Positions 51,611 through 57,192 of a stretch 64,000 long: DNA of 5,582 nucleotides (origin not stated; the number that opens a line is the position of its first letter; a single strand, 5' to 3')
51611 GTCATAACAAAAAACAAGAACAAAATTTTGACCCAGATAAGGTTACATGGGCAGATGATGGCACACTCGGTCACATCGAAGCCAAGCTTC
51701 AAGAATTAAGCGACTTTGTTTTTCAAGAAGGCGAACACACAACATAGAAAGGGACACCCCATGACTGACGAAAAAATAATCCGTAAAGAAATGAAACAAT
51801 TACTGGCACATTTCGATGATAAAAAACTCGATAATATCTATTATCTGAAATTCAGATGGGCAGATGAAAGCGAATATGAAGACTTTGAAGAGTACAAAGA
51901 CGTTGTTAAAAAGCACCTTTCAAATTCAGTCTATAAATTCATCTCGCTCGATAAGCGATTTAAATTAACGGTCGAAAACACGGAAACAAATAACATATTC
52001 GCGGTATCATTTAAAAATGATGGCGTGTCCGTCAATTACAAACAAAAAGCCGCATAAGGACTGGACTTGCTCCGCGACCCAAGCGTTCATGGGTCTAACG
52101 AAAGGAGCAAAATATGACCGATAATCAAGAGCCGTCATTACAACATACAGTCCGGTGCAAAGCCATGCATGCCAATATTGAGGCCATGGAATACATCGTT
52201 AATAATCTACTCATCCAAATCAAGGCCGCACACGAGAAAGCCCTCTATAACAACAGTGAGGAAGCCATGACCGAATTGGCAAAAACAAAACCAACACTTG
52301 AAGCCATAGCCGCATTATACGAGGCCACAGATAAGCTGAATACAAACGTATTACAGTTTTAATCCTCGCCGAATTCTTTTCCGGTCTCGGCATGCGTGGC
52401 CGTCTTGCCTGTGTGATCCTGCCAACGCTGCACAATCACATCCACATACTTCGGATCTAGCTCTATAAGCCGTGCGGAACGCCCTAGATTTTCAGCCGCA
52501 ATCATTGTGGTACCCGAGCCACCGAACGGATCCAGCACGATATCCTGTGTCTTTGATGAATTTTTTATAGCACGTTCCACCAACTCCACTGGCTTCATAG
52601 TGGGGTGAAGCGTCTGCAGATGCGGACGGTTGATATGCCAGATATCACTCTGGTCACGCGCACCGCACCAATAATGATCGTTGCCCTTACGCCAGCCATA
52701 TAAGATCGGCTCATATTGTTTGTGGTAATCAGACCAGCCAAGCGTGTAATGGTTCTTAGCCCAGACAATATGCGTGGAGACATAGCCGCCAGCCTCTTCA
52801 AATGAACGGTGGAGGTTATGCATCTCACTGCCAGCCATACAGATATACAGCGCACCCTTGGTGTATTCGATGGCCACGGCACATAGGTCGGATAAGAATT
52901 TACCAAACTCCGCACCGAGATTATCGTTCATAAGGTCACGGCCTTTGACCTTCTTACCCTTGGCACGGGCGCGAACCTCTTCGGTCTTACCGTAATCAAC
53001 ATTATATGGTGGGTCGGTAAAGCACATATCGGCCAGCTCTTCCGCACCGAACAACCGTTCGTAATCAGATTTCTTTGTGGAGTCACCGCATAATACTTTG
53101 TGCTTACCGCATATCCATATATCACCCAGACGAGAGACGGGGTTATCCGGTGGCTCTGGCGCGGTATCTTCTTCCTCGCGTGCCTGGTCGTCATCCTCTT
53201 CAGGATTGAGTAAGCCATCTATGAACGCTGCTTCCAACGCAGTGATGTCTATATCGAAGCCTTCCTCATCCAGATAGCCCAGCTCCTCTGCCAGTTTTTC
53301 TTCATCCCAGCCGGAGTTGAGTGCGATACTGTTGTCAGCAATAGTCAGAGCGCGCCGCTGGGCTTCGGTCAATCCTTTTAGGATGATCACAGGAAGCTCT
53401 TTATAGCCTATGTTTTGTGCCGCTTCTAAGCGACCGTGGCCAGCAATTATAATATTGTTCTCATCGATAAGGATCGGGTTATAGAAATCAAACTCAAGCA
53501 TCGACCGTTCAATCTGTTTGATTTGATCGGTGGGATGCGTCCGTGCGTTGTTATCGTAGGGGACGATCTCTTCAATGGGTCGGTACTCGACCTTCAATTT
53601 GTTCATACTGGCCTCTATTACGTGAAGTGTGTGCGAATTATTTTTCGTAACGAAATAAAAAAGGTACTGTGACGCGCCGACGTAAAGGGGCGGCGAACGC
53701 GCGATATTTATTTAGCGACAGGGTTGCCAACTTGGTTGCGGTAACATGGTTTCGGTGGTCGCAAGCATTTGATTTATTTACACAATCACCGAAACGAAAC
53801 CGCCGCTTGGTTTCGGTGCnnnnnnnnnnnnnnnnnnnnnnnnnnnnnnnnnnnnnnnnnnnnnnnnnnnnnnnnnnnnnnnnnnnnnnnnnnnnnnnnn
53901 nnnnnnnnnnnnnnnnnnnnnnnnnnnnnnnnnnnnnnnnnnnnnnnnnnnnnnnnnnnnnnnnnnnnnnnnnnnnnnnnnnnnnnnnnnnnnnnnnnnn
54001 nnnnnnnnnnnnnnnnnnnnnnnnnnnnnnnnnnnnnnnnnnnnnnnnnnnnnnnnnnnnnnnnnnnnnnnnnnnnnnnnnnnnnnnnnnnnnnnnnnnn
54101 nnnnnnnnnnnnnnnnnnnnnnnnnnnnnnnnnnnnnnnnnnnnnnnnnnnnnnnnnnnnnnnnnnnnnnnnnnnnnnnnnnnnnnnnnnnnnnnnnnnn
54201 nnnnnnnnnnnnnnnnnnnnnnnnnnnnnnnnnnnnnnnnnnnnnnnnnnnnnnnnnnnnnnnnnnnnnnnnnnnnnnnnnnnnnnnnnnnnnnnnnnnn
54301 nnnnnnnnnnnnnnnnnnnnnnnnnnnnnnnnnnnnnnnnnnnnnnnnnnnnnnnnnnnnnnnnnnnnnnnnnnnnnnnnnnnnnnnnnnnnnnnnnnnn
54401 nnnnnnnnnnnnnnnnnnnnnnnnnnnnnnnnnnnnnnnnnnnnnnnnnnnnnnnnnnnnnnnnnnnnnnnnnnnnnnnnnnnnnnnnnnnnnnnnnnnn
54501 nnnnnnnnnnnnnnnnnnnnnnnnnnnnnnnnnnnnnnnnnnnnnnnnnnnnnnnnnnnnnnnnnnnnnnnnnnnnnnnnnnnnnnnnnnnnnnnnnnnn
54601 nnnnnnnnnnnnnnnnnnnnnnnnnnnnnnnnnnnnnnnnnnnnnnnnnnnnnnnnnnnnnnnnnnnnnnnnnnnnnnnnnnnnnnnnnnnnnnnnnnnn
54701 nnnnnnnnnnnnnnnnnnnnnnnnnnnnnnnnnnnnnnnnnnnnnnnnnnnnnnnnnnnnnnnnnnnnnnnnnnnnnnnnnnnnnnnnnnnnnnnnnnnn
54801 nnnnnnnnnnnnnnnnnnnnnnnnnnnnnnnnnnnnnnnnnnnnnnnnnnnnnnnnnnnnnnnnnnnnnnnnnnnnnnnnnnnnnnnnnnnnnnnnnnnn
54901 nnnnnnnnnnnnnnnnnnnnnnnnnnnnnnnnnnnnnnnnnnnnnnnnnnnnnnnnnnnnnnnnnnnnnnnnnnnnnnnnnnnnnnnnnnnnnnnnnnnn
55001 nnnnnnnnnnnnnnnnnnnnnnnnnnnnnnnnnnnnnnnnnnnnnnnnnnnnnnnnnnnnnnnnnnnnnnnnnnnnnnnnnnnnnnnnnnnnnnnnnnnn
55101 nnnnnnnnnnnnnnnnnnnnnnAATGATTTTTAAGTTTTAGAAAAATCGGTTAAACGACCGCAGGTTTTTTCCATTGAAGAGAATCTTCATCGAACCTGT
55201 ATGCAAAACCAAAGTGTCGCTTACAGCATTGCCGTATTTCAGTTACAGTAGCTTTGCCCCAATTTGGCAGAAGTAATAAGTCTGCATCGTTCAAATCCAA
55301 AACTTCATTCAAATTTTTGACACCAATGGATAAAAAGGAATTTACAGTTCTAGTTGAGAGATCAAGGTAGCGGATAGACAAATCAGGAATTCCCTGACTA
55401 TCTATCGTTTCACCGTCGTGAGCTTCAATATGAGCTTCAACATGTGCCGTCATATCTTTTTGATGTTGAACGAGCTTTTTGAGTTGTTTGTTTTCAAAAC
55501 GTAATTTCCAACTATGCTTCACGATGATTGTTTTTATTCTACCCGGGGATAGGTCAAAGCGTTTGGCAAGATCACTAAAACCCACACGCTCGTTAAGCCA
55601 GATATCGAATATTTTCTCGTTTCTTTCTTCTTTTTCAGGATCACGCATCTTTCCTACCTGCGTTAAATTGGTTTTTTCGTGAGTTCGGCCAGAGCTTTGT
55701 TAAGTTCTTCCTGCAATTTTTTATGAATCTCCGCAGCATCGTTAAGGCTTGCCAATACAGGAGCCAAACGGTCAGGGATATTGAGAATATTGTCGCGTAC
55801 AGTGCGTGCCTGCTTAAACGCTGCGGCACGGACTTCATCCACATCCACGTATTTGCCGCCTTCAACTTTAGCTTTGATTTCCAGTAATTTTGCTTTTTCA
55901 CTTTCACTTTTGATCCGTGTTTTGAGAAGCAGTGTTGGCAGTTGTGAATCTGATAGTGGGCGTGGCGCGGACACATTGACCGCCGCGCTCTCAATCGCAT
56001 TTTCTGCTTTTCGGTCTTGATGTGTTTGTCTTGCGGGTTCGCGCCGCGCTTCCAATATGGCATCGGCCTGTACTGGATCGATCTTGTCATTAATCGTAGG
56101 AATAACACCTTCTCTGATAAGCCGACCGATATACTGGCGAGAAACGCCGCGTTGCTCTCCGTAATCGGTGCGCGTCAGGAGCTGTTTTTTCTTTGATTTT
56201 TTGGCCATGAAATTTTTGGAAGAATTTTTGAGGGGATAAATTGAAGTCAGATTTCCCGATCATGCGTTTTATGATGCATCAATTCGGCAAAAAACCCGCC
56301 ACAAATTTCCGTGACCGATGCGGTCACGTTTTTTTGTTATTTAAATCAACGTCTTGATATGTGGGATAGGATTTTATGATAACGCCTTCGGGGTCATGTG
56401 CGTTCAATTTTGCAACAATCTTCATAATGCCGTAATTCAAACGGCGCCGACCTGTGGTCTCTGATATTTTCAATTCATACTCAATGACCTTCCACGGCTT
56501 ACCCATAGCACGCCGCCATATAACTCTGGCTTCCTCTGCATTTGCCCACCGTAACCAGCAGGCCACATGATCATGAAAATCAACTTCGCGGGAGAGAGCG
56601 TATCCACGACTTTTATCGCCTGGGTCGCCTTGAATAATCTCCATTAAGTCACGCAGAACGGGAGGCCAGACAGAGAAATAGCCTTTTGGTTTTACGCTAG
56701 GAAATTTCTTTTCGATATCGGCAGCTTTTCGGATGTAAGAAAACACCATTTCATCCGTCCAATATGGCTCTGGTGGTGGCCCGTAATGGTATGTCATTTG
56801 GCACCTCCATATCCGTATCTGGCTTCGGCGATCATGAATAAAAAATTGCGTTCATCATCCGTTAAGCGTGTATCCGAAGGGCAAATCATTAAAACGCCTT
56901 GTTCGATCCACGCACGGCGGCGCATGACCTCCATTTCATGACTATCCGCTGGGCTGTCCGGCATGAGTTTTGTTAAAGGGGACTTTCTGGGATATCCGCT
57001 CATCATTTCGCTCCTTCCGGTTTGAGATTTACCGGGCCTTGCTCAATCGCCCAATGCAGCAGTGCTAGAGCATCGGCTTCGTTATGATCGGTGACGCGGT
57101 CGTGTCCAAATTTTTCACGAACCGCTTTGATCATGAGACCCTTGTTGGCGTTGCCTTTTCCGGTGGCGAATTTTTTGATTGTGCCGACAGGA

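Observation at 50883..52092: Three near-identical promoter/leader cassettes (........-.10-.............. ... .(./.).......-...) drive plus-strand small genes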

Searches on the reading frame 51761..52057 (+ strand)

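Call 9: search_protein_families(library=pfam, proteins=[window:51761-52057:+], max_evalue=0.1)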
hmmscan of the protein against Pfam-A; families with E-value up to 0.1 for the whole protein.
window:51761-52057:+ (98 aa): 2 families
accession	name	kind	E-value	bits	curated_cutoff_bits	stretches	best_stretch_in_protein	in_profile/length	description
PF24125.1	Cds6_C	-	0.0023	18.6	27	1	22-96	20-91/111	Cds6 C-terminal NTF2-like domain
PF03885.18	DUF327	-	0.0046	17.4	25.8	1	23-73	46-96/143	Protein of unknown function (DUF327)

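Call 10: search_protein_families(library=phrogs, proteins=[window:51761-52057:+], max_evalue=0.01)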
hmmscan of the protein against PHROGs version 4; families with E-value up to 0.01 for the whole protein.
window:51761-52057:+ (98 aa): 0 families

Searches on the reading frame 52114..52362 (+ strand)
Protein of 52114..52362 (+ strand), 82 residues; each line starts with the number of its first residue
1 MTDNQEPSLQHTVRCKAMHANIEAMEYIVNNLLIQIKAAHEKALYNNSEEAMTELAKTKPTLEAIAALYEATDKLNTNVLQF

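Call 9: search_protein_families(library=pfam, proteins=[window:52114-52362:+], max_evalue=0.1)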
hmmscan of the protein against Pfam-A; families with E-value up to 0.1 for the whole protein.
window:52114-52362:+ (82 aa): 2 families
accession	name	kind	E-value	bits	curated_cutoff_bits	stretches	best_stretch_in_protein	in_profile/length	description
PF10796.14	Anti-adapt_IraP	-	0.0073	17.4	23.2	1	13-62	17-67/86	Sigma-S stabilisation anti-adaptor protein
PF08391.16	Ly49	-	0.052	14.5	31.5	1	4-62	38-95/119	Ly49-like protein, N-terminal region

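Call 10: search_protein_families(library=phrogs, proteins=[window:52114-52362:+], max_evalue=0.01)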
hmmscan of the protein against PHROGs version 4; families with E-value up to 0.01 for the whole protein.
window:52114-52362:+ (82 aa): 0 families

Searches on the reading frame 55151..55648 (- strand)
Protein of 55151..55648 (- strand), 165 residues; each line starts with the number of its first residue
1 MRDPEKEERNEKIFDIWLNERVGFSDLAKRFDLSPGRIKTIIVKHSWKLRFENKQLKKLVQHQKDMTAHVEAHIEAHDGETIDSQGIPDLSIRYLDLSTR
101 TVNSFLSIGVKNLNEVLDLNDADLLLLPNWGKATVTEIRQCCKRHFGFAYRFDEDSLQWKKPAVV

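Call 9: search_protein_families(library=pfam, proteins=[window:55151-55648:-], max_evalue=0.1)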
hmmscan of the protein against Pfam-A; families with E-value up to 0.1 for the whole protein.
window:55151-55648:- (165 aa): 2 families
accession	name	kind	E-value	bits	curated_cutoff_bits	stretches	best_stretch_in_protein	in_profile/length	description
PF03118.21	RNA_pol_A_CTD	-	8e-10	38.7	23.8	1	88-141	11-64/67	Bacterial RNA polymerase, alpha chain C terminal domain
PF00366.26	Ribosomal_S17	-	0.0087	16.6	25.9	1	39-82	10-50/68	Ribosomal protein S17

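Call 10: search_protein_families(library=phrogs, proteins=[window:55151-55648:-], max_evalue=0.01)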
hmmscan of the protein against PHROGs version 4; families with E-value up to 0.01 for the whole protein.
window:55151-55648:- (165 aa): 0 families

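Call 38: search_solved_structures(query=window:55151-55648:-, max_evalue=1, show_alignments=1)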
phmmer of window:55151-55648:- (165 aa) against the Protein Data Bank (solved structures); distinct sequences matched with E-value up to 1: 49.
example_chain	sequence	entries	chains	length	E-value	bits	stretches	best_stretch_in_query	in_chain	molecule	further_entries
8x6f_A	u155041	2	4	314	0.00017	24.8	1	82-141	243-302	DNA-directed RNA polymerase subunit alpha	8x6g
1hqm_A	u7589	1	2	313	0.00024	24.3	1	78-144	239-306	DNA-directed RNA polymerase subunit alpha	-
1doq_A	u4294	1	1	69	0.00048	23.3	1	89-147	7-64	RNA POLYMERASE ALPHA SUBUNIT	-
1iw7_A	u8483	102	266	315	0.00056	23.1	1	65-145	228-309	RNA polymerase alpha subunit | DNA-directed RNA polymerase alpha chain | DNA-directed RNA polymerase subunit alpha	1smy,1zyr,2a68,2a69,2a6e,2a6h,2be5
7l7b_A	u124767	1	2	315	0.00056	23.1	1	58-142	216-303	DNA-directed RNA polymerase subunit alpha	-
5tjg_A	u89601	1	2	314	0.00059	23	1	78-144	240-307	DNA-directed RNA polymerase subunit alpha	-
1l9u_A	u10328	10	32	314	0.00059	23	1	78-144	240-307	RNA POLYMERASE, ALPHA SUBUNIT | DNA-directed RNA polymerase alpha chain | DNA-directed RNA polymerase subunit alpha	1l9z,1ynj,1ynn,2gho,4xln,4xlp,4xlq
4mq9_A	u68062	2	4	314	0.0006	23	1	65-145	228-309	DNA-directed RNA polymerase subunit alpha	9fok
1i6v_A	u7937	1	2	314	0.00063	22.9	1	85-144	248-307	DNA-DIRECTED RNA POLYMERASE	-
8dkc_A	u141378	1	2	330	0.00067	22.9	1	85-142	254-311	DNA-directed RNA polymerase subunit alpha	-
9n9p_A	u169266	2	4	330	0.0011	22.2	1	69-142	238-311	DNA-directed RNA polymerase subunit alpha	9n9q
3gfk_B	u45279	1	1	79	0.0016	21.6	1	83-152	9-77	DNA-directed RNA polymerase subunit alpha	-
1z3e_B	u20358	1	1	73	0.0018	21.5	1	85-153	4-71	DNA-directed RNA polymerase alpha chain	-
3ihq_B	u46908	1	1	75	0.0026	20.9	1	87-153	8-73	DNA-directed RNA polymerase subunit alpha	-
4oir_A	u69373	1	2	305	0.0047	20.1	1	65-140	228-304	DNA-directed RNA polymerase subunit alpha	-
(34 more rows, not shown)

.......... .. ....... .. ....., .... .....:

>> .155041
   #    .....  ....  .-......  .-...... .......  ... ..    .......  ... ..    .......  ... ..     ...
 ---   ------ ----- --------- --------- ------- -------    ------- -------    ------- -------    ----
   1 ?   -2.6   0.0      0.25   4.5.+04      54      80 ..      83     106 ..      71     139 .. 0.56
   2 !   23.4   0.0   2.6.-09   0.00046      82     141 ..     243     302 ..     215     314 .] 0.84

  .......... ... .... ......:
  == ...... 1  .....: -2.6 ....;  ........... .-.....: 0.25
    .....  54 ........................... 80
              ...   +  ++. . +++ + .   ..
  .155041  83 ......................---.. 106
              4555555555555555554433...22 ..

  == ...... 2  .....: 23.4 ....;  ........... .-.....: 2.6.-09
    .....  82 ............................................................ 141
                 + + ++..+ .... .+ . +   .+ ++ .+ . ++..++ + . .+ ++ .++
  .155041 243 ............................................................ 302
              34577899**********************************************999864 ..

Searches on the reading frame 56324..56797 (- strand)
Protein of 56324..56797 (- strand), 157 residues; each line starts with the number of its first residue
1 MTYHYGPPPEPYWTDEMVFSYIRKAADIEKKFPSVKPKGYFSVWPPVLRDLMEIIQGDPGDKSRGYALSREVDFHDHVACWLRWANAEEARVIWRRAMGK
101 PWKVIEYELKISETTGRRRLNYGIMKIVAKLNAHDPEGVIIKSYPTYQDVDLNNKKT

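Call 9: search_protein_families(library=pfam, proteins=[window:56324-56797:-], max_evalue=0.1)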
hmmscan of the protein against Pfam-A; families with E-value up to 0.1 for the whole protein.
window:56324-56797:- (157 aa): 1 family
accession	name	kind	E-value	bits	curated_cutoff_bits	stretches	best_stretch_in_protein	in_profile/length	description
PF19889.5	DUF6362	-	5.9e-19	68.7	31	1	30-127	1-98/98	Domain of unknown function (DUF6362)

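Call 10: search_protein_families(library=phrogs, proteins=[window:56324-56797:-], max_evalue=0.01)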
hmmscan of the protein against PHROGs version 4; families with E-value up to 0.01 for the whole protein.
window:56324-56797:- (157 aa): 1 family
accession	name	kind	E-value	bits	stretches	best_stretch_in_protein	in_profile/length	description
phrog_6836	-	unknown function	1.3e-16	61.7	1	12-137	11-138/144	-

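Call 37: search_solved_structures(query=window:56324-56797:-, max_evalue=10, show_alignments=2)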
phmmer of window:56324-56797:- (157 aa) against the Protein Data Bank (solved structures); distinct sequences matched with E-value up to 10: 0.

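Call 41: search_dna_similar(query=window:56324-56797:-, collection=phages, mode=protein, max_evalue=0.001, max_rows=30)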
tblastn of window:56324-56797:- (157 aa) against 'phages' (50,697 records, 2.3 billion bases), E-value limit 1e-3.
Records with a match: 1; places in all: 1; records where one place covers at least 80% of the query: 0.
Best place of each record, by identity: <60% 1.
By first word of the organism name: Ralstonia 1.
By host as written in the record: Ralstonia solanacearum 1.
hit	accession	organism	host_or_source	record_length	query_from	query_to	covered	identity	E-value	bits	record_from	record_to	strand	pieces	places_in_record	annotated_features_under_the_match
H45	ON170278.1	Ralstonia phage YO164_3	Ralstonia solanacearum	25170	13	133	77%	25.6%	5e-8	56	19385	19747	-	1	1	record has no annotation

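Call 56: find_homologous_proteins(query=window:56324-56797:-)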
Query window:56324-56797:- (157 aa): 14 proteins with E <= 0.001 among 60 candidates.
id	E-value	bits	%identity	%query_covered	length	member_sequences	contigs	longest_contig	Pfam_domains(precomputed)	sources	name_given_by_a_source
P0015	9.7e-95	333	91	100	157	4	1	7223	PF19889.6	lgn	-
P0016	4.7e-85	301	86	94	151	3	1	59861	PF19889.6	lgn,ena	-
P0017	2.5e-79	283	80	98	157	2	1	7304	PF19889.6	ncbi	-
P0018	4.8e-78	279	78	97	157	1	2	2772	PF19889.6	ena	-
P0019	1.3e-76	274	78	98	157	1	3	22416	PF19889.6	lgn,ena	-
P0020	4.6e-74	266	75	98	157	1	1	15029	PF19889.6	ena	-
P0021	5.9e-74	265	75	96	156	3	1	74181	PF19889.6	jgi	jgi:hypothetical protein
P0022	7.1e-74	265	75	98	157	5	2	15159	PF19889.6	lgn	-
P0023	2.9e-73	263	74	97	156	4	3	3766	PF19889.6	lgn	-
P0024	1.6e-71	257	74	97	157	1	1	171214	PF19889.6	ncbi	-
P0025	4.1e-69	250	72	95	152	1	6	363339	PF19889.6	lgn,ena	-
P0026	2.6e-67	244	68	98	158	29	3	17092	PF19889.6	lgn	-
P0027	3.0e-37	146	49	90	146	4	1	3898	PF19889.6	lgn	-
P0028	2.1e-36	143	48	90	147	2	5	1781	PF19889.6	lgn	-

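Call 59: search_solved_structures(query=A1, max_evalue=10, show_alignments=3)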
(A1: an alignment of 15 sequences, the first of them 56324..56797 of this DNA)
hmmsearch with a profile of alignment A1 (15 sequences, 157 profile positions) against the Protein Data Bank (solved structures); distinct sequences matched with E-value up to 10: 4.
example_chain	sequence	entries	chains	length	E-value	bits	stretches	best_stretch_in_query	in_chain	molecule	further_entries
5mil_A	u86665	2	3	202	0.78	12.5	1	49-104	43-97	DUTPase family protein | ORF026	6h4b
7krh_A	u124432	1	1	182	1.2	11.9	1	5-120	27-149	Transcriptional regulator, MarR family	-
7kki_A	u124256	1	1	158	1.3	11.8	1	6-120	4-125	Transcriptional regulator, MarR family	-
7kfo_A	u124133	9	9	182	1.6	11.5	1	5-120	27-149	Transcriptional regulator, MarR family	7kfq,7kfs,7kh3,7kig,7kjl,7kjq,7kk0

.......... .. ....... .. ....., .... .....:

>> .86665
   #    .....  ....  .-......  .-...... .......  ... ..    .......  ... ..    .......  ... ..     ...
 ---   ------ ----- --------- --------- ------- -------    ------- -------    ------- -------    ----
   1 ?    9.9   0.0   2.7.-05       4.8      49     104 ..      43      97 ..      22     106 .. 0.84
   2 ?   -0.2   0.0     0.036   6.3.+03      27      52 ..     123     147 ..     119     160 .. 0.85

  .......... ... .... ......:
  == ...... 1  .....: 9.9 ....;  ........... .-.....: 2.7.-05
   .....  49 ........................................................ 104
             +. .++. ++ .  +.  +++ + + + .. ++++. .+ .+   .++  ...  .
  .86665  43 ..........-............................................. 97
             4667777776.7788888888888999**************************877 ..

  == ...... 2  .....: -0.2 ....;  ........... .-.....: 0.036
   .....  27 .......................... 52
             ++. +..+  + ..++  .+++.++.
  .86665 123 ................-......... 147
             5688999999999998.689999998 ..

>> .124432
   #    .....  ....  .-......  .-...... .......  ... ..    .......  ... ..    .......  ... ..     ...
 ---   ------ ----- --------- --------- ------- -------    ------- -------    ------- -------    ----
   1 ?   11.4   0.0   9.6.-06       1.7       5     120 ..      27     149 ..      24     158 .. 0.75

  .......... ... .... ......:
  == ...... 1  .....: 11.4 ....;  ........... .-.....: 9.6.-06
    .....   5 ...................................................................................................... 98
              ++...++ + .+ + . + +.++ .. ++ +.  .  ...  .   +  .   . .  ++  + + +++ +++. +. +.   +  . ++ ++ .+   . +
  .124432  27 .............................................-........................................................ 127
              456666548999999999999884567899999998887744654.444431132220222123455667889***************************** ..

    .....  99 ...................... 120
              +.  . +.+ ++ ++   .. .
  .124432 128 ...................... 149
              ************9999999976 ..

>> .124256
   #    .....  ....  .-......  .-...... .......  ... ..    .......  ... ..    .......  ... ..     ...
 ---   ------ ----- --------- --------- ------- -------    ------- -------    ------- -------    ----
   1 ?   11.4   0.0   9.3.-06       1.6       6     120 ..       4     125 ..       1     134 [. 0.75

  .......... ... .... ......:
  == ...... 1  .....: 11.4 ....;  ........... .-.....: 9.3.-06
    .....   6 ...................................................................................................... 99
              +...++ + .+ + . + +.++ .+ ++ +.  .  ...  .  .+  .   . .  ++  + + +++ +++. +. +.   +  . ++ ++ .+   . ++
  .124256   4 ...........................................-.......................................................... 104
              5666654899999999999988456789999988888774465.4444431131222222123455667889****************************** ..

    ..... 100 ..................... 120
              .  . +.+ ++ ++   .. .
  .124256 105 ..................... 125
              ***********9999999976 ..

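Call 65: predict_structure(alignment_id=A1)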
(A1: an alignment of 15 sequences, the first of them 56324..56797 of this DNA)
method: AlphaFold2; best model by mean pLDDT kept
length: 157 residues; sequences in the alignment: 15
mean_pLDDT: 67.3   pTM: 0.65
mean pLDDT of the five models: 67.3, 50.9, 38.1, 36.4, 35.1
residues with pLDDT >= 90: 20; 70-90: 63; 50-70: 24; < 50: 50
segments of 3 or more residues with pLDDT < 50: 4-8, 35-65, 146-157
pLDDT, mean of each block of 10 residues (from residue 1): 42 81 82 49 43 42 53 77 86 88 89 93 91 69 48 34
secondary structure, 60 per line:
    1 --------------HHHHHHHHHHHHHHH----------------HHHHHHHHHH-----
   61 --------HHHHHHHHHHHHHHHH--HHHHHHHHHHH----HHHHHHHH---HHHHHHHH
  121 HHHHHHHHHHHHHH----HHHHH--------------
elements in order: H15-29 H46-55 H69-84 H87-97 H102-109 H113-134 H139-143
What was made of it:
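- Foldseek E-values are weak (0.2-3), and the N-terminal half is modelled at low confidence (call 65).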

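Call 69: fold_search(model_id=the predicted structure, library=pdb)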
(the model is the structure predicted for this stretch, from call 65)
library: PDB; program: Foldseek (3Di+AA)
matches with E <= 10: 174; with E <= 0.001: 0
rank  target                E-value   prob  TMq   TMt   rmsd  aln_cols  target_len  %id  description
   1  6dv9_F                2.2e-01  0.89  0.37  0.34  27.6       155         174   16  Crystal structure of Mycobacterium tuberculosis transcription initiation complex(ECF sigma factor L) containing 5nt RN (released 2019-02-20)
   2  3hug_K                3.8e-01  1.00  0.34  0.70   2.3        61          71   28  Crystal structure of Mycobacterium tuberculosis anti-sigma factor RslA in complex with -35 promoter binding domain of  (released 2010-03-02)
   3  9j3c_B                4.4e-01  0.66  0.31  0.07  14.3       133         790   14  Cryo-EM structure of NAT10 with Co-enzyme A (released 2025-04-23)
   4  3hug_E                5.4e-01  1.00  0.33  0.68   1.4        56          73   30  Crystal structure of Mycobacterium tuberculosis anti-sigma factor RslA in complex with -35 promoter binding domain of  (released 2010-03-02)
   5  3hug_C                7.3e-01  0.98  0.34  0.65   4.0        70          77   28  Crystal structure of Mycobacterium tuberculosis anti-sigma factor RslA in complex with -35 promoter binding domain of  (released 2010-03-02)
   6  3hug_A                7.3e-01  0.96  0.34  0.64   5.5        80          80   28  Crystal structure of Mycobacterium tuberculosis anti-sigma factor RslA in complex with -35 promoter binding domain of  (released 2010-03-02)
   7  3c3w_A                7.3e-01  0.66  0.28  0.22   9.6       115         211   13  Crystal Structure of the Mycobacterium tuberculosis Hypoxic Response Regulator DosR (released 2008-04-22)
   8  8x6g_H                7.3e-01  0.54  0.35  0.23  24.9       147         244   16  Cryo-EM structure of Staphylococcus aureus sigB-dependent RNAP-promoter open complex (released 2024-06-05)
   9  3hug_G                7.7e-01  0.99  0.33  0.67   1.4        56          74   30  Crystal structure of Mycobacterium tuberculosis anti-sigma factor RslA in complex with -35 promoter binding domain of  (released 2010-03-02)
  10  4cxf_A                9.5e-01  0.66  0.36  0.37  11.0       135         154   16  Structure of CnrH in complex with the cytosolic domain of CnrY (released 2014-04-30)
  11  4nqw_A                1.1e+00  0.38  0.29  0.31  11.9       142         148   13  Structure of Mycobacterium tuberculosis extracytoplasmic function sigma factor SigK in complex with the cytosolic doma (released 2014-01-22)
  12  2f5f_B                1.1e+00  0.11  0.20  0.22  14.3       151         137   16  Bacillus subtilis manganese transport regulator (MNTR) bound to manganese, AC conformation, pH 8.5 (released 2006-03-07)
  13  3c3w_B                1.2e+00  0.35  0.31  0.24   9.1       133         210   12  Crystal Structure of the Mycobacterium tuberculosis Hypoxic Response Regulator DosR (released 2008-04-22)
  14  6p18_Q                1.7e+00  0.35  0.39  0.40   9.5       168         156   11  Q21 transcription antitermination complex: loading complex (released 2019-06-26)
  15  6dxo_A                1.7e+00  0.30  0.31  0.35  11.2       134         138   16  1.8 A structure of RsbN-BldN complex. (released 2018-07-11)
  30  5fgm                  3.1e+00  0.91  0.35  0.79   1.6        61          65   18  Streptomyces coelicolor SigR region 4 (released 2016-03-02)
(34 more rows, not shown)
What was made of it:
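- In the model, the C-terminal four helices superpose on region 4 of ECF sigma factors: SigL 3hug with rmsd 1.4-2.3 A over 56-61 residues and 28-30% identity, and SigR 5fgm with TM 0.79 (calls 65, 69).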

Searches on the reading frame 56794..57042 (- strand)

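Call 88: search_protein_families(library=phrogs, proteins=[window:56794-57042:-], max_evalue=0.001)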
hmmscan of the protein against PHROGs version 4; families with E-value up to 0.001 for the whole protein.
window:56794-57042:- (82 aa): 1 family
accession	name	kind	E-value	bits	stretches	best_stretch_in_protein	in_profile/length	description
phrog_19772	-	unknown function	7.4e-09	36.4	1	20-79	9-64/71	-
